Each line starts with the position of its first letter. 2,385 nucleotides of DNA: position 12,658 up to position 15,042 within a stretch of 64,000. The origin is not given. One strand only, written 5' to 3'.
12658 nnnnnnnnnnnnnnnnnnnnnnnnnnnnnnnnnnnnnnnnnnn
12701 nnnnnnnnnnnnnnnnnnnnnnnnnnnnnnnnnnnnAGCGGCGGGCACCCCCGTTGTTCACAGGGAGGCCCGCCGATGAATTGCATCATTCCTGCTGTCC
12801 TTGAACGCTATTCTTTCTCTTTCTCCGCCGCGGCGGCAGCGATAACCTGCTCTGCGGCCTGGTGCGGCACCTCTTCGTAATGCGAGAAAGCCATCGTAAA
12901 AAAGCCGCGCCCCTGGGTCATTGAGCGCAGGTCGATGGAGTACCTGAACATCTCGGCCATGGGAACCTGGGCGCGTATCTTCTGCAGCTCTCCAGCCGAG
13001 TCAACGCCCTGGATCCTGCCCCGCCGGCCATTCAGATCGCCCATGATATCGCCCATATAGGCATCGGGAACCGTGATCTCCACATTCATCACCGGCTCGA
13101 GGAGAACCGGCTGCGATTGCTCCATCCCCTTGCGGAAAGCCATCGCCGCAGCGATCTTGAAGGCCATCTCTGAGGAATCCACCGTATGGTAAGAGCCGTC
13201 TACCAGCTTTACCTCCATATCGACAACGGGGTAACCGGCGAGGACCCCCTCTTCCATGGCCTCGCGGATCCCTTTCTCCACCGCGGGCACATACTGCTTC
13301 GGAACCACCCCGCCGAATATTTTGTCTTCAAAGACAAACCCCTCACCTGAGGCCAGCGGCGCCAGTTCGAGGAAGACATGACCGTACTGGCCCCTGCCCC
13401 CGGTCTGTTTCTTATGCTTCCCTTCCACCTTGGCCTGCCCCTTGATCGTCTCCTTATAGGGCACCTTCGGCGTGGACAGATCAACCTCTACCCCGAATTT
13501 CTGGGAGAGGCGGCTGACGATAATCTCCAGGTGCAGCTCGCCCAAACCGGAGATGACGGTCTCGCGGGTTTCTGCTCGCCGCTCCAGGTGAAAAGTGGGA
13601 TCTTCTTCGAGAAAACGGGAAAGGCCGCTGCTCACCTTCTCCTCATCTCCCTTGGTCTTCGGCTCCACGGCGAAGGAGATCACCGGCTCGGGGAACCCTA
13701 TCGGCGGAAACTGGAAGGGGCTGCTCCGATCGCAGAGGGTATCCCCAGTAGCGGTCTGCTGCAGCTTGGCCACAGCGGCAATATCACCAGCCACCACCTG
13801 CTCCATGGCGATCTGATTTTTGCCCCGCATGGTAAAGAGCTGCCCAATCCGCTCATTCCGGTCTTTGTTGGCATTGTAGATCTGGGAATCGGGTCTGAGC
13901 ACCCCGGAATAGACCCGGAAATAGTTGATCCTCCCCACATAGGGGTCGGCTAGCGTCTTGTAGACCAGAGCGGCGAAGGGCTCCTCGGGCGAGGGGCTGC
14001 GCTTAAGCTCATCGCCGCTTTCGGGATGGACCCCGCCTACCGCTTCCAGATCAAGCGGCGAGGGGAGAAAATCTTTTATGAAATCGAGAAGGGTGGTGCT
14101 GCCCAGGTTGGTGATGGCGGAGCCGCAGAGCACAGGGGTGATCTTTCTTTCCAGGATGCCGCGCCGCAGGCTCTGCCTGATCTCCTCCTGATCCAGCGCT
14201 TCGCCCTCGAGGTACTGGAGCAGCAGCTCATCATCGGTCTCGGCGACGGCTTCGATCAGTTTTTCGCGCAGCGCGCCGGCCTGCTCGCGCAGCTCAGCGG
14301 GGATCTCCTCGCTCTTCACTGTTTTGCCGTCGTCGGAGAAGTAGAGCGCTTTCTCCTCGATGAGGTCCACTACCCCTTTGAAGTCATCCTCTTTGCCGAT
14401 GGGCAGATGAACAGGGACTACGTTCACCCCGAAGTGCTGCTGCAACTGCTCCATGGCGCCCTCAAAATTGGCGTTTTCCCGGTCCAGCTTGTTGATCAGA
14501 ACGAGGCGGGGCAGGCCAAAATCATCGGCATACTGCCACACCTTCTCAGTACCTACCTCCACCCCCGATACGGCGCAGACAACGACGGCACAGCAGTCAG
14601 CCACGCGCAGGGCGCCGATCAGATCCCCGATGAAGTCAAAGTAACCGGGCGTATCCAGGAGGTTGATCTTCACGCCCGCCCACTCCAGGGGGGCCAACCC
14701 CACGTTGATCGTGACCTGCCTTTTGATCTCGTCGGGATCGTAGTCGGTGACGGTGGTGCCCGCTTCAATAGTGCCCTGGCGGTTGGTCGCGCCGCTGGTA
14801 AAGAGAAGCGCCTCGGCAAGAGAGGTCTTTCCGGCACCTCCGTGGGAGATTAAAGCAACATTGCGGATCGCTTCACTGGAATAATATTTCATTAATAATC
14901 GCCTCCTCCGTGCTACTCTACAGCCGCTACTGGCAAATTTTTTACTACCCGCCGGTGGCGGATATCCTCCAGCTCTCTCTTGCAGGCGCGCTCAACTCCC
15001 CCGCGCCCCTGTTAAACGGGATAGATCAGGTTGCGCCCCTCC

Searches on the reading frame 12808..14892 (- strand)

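Call 13: search_protein_families(library=ncbifam, proteins=[window:12808-14892:-], max_evalue=1e-10)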
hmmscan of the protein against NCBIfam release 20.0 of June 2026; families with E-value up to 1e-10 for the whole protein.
window:12808-14892:- (694 aa): 20 families
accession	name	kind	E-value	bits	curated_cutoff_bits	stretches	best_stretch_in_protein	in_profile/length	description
NF009381.0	PRK12740.1-5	subfamily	0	1014.5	583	1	1-692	1-690/692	elongation factor G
TIGR00484.1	EF-G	equivalog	4.8e-246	818.2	659.4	1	7-686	8-688/691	elongation factor G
NF009377.1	PRK12740.1-1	equivalog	1.2e-210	701.6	890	1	5-683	9-698/700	elongation factor G-like protein EF-G2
NF009891.0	PRK13351.1-1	equivalog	5.4e-207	689.5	597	1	2-688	2-678/681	elongation factor G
NF058620.1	EFG2_Bacteroid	exception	4.3e-189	630.3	1000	2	1-516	1-511/717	elongation factor G2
NF009379.0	PRK12740.1-3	equivalog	6.5e-180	600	513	1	7-689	6-672/674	elongation factor G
NF012153.1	tet_protect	equivalog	1e-106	357.6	775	1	11-672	2-614/614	tetracycline resistance ribosomal protection protein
TIGR00490.1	aEF-2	equivalog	1.5e-87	294.4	738.45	3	270-493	248-480/720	elongation factor EF-2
NF000120.3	47473_otr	exception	2.3e-74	251.1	900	2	210-665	175-606/608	tetracycline resistance ribosomal protection protein Otr(A)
NF033148.1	tet_protect_M_W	exception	3.1e-65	220.7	1100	2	214-675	176-613/639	TetM/TetW/TetO/TetS family tetracycline resistance ribosomal protection protein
NF012154.0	tet_protect_Q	exception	2.3e-63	214.5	1425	2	208-672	172-611/638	tetracycline resistance ribosomal protection protein Tet(Q)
NF001964.0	PRK00741.1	equivalog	3.2e-60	204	473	1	10-483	13-473/529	peptide chain release factor 3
TIGR01394.1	TypA_BipA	equivalog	8.6e-56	189.4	757.3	2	301-486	196-391/594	translational GTPase TypA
NF012155.1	tet_protect_M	exception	7.9e-53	179.6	1420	2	214-665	176-603/639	tetracycline resistance ribosomal protection protein Tet(M)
NF009892.0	PRK13351.1-3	equivalog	9.2e-52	176.3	640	2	215-666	181-608/623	elongation factor G-like protein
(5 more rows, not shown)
